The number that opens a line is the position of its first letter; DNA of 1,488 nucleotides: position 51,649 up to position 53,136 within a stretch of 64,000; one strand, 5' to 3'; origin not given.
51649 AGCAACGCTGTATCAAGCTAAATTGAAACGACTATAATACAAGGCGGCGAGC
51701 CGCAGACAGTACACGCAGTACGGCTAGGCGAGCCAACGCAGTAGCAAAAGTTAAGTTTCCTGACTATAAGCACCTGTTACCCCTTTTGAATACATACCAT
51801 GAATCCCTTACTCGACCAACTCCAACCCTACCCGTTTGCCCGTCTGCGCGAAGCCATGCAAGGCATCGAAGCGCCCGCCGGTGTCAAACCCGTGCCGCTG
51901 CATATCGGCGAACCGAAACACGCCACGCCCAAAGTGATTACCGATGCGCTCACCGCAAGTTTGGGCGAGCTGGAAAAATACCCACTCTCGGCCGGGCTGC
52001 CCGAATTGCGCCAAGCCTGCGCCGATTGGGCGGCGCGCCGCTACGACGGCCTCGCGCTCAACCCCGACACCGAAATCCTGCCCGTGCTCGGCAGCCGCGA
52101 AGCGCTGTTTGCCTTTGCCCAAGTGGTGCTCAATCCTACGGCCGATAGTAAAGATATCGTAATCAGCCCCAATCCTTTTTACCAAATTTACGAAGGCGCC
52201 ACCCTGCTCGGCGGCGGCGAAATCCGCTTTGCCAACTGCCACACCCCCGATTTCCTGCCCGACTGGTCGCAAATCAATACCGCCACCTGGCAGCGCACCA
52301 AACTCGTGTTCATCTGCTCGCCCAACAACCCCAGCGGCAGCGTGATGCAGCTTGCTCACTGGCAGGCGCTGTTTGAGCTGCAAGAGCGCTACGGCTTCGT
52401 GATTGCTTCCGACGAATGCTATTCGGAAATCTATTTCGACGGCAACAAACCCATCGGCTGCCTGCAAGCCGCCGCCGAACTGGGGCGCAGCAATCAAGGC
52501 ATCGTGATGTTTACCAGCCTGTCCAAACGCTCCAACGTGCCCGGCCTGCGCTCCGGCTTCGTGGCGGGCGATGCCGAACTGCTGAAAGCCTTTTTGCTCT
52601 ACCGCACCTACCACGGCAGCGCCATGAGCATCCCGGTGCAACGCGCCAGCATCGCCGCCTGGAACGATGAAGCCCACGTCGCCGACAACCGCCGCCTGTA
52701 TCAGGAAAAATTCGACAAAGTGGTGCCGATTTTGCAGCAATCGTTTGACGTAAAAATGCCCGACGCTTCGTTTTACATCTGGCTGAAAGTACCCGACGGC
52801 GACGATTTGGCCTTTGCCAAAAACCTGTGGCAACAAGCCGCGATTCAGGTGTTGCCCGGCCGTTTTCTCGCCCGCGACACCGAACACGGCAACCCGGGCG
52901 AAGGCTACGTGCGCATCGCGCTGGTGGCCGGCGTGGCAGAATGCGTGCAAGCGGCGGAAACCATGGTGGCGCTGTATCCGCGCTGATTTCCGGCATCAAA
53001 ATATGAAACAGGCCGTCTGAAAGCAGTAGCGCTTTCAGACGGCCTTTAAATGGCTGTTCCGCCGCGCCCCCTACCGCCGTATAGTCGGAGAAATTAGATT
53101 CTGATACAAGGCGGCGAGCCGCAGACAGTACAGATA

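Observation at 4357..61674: A family of Correia-like TATAG...CTATA elements in at least five inverted-repeat variants and three size classes, about 25 copies in 64 kb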

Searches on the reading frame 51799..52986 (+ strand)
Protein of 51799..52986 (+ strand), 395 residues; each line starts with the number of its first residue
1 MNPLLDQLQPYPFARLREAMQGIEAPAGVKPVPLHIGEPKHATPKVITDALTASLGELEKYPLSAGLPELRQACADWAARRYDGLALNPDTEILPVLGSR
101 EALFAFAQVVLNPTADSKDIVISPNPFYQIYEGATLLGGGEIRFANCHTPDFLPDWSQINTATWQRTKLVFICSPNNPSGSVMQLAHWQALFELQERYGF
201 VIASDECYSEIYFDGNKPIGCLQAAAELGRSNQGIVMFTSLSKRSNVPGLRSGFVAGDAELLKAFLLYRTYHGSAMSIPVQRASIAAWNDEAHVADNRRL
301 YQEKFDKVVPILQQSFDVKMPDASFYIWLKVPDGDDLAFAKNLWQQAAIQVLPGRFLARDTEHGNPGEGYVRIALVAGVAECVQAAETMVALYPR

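Call 22: search_protein_families(library=ncbifam, proteins=[window:51799-52986:+])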
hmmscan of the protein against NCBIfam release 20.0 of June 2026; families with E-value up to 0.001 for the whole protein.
window:51799-52986:+ (395 aa): 64 families (the best 25 are shown)
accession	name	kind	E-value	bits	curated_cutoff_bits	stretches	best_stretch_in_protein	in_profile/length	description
TIGR03538.1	DapC_gpp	equivalog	2.4e-183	609.5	474.6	1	1-392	1-394/395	succinyldiaminopimelate transaminase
NF004494.0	PRK05839.1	equivalog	9.6e-98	327.3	485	1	7-385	2-364/376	succinyldiaminopimelate transaminase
TIGR03537.1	DapC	equivalog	1.4e-76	257.7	453.6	1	36-387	7-345/350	succinyldiaminopimelate transaminase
NF006756.0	PRK09276.1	subfamily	2.2e-75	254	507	1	5-389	8-382/387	LL-diaminopimelate aminotransferase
TIGR03540.1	DapC_direct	equivalog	6.1e-73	245.9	593.25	1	5-388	6-379/383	LL-diaminopimelate aminotransferase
TIGR03539.1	DapC_actino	equivalog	8.1e-58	196.2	355.65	1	11-386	4-353/357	succinyldiaminopimelate transaminase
NF006604.0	PRK09148.1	equivalog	1.7e-56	191.9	648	1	7-388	10-384/406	LL-diaminopimelate aminotransferase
NF041364.1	GntC_guanitoxin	equivalog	1.2e-54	185.6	415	1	34-389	3-353/356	guanitoxin biosynthesis PLP-dependent (S)-gamma-hydroxy-L-arginine cyclodehydratase GntC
NF005815.0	PRK07681.1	equivalog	1.8e-53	182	545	1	21-388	24-381/399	LL-diaminopimelate aminotransferase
NF005977.0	PRK08068.1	subfamily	1.5e-52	179.2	494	1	5-388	9-382/391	transaminase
NF004611.0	PRK05942.1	equivalog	1.3e-50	172.5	628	1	5-386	12-383/394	aspartate aminotransferase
NF006033.0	PRK08175.1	equivalog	1.9e-49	168.7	647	1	5-392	13-393/407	alanine transaminase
NF005613.0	PRK07366.1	equivalog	2.8e-45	155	486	1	5-388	7-383/391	LL-diaminopimelate aminotransferase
NF006387.0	PRK08636.1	equivalog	7.8e-45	153.6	675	1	8-388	13-393/403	LL-diaminopimelate aminotransferase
NF004937.0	PRK06290.1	equivalog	4.4e-42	144.2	585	1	13-335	27-344/410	LL-diaminopimelate aminotransferase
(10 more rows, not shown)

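Call 26: find_encoding_contigs(protein=window:51799-52986:+, flank=10000, max_places=10)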
Protein window:51799-52986:+ (395 aa): no gene with exactly this product is on record in the collection.

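Call 28: find_homologous_proteins(query=window:51799-52986:+, max_evalue=1e-100)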
Query window:51799-52986:+ (395 aa): 7982 proteins with E <= 1e-100 among 8000 candidates; the best 120 are listed.
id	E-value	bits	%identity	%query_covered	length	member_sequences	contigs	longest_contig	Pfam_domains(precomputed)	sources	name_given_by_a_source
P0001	6.2e-269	909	100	100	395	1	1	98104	PF00155.28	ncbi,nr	ncbi:MAG: succinyldiaminopimelate transaminase [Neisseria sp.]|nr:succinyldiaminopimelate transamina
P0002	2.1e-256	868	95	100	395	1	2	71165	PF00155.28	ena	-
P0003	1.2e-244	829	91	100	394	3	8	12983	PF00155.28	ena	-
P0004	1.9e-244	829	90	100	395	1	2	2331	PF00155.28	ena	-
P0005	4.6e-243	824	90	100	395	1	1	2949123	PF00155.28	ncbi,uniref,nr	ncbi:succinyldiaminopimelate transaminase [Uruburuella testudinis]|uniref:Putative 8-amino-7-oxonona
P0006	5.9e-226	768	84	99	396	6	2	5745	PF00155.28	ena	-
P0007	1.5e-224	763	84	99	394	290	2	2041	PF00155.28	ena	-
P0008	5.5e-224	761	84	99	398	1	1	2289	PF00155.28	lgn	-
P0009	5.5e-224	761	84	99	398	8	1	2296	PF00155.28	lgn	-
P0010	2.0e-223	760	83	99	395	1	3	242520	PF00155.28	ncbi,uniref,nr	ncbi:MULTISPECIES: succinyldiaminopimelate transaminase [unclassified Neisseria]|uniref:succinyldiam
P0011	9.6e-223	757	83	99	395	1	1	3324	PF00155.28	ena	-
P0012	1.0e-222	757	82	99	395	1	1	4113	PF00155.28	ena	-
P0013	1.4e-222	757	82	99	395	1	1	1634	PF00155.28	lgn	-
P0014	1.4e-222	757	83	99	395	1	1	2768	PF00155.28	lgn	-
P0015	2.5e-222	756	82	99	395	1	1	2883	PF00155.28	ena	-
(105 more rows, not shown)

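Call 29: find_encoding_contigs(protein=P0002, flank=10000, max_places=4)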
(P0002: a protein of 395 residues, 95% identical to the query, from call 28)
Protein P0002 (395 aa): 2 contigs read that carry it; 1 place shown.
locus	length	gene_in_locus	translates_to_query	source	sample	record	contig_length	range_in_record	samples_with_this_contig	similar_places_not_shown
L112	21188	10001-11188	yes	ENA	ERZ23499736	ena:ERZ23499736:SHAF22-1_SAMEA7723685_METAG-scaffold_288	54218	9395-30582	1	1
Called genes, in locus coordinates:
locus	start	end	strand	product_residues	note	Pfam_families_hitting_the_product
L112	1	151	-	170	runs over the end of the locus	PF03449:GreA_GreB_N, PF01272:GreA_GreB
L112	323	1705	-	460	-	PF00860:Xan_ur_permease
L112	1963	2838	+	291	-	PF00701:DHDPS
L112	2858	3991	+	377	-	PF06804:BamC_C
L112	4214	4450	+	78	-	PF28176:NGO_0222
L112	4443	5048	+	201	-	PF01725:Ham1p_like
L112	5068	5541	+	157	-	-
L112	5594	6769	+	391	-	PF04055:Radical_SAM, PF06969:HemN_C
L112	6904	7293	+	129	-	PF01042:Ribonuc_L-PSP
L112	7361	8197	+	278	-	PF00149:Metallophos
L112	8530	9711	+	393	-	PF03060:NMO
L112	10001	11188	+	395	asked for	PF00155:Aminotran_1_2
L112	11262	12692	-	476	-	PF13742:tRNA_anti_2, PF01336:tRNA_anti-codon, PF02601:Exonuc_VII_L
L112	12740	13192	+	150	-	-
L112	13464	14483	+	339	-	PF02606:LpxK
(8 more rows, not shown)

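Call 30: find_encoding_contigs(protein=P0005, flank=10000, max_places=2)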
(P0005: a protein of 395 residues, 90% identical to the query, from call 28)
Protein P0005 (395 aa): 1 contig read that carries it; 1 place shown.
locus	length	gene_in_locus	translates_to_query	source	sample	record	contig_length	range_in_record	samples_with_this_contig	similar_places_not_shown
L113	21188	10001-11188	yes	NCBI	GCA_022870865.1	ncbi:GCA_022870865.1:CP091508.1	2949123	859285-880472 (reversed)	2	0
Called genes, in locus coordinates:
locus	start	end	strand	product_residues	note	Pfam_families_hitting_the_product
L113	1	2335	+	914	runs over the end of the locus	PF00675:Peptidase_M16, PF05193:Peptidase_M16_C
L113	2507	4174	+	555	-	PF05992:SbmA_BacA, PF06472:ABC_membrane_2, PF00005:ABC_tran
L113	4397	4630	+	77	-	PF28176:NGO_0222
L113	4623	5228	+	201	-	PF01725:Ham1p_like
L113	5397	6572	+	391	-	PF04055:Radical_SAM, PF06969:HemN_C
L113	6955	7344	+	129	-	PF01042:Ribonuc_L-PSP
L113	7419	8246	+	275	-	PF00149:Metallophos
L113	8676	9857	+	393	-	PF03060:NMO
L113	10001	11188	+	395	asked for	PF00155:Aminotran_1_2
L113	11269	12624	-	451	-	PF13742:tRNA_anti_2, PF01336:tRNA_anti-codon, PF02601:Exonuc_VII_L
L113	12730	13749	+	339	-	PF02606:LpxK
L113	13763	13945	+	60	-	PF03966:Trm112p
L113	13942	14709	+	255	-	PF02348:CTP_transf_3, PF12804:NTP_transf_3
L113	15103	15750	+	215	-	PF00406:ADK, PF13207:AAA_17, PF05191:ADK_lid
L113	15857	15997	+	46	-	-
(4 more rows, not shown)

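Call 31: find_encoding_contigs(protein=P0003, flank=10000, max_places=4)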
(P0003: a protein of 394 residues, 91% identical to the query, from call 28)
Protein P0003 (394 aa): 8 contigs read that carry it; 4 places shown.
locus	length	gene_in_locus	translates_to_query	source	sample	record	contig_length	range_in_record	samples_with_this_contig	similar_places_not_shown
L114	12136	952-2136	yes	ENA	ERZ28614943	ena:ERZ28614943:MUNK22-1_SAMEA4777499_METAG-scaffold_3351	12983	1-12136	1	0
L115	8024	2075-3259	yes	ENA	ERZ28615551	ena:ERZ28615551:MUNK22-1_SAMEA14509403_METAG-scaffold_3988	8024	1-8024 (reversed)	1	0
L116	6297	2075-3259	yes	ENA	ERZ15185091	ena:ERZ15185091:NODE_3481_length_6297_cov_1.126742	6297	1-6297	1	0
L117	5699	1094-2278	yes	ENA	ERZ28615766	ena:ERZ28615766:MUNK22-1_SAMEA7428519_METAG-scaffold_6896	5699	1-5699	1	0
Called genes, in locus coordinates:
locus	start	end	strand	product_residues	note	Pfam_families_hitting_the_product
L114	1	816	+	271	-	?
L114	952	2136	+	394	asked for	PF00155:Aminotran_1_2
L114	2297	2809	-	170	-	PF04536:TPM_phosphatase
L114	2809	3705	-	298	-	PF04536:TPM_phosphatase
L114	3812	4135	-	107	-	PF02694:UPF0060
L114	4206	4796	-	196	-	PF04011:LemA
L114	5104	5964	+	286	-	PF01073:3Beta_HSD, PF01370:Epimerase, PF04321:RmlD_sub_bind, PF02719:Polysacc_synt_2, PF07993:NAD_binding_4 (weak), PF16363:GDP_Man_Dehyd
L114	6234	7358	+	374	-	PF02463:SMC_N (faint), PF00005:ABC_tran, PF13304:AAA_21 (faint), PF08402:TOBE_2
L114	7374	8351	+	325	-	PF00528:BPD_transp_1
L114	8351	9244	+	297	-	PF00528:BPD_transp_1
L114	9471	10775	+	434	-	PF01266:DAO, PF13450:NAD_binding_8 (faint)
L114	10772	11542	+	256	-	-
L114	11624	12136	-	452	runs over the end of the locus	?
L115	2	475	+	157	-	?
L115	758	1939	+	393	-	PF03060:NMO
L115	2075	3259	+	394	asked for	PF00155:Aminotran_1_2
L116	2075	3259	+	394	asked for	PF00155:Aminotran_1_2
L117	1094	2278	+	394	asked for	PF00155:Aminotran_1_2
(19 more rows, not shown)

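Call 76: find_encoding_contigs(protein=P0001, flank=10000, max_places=3)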
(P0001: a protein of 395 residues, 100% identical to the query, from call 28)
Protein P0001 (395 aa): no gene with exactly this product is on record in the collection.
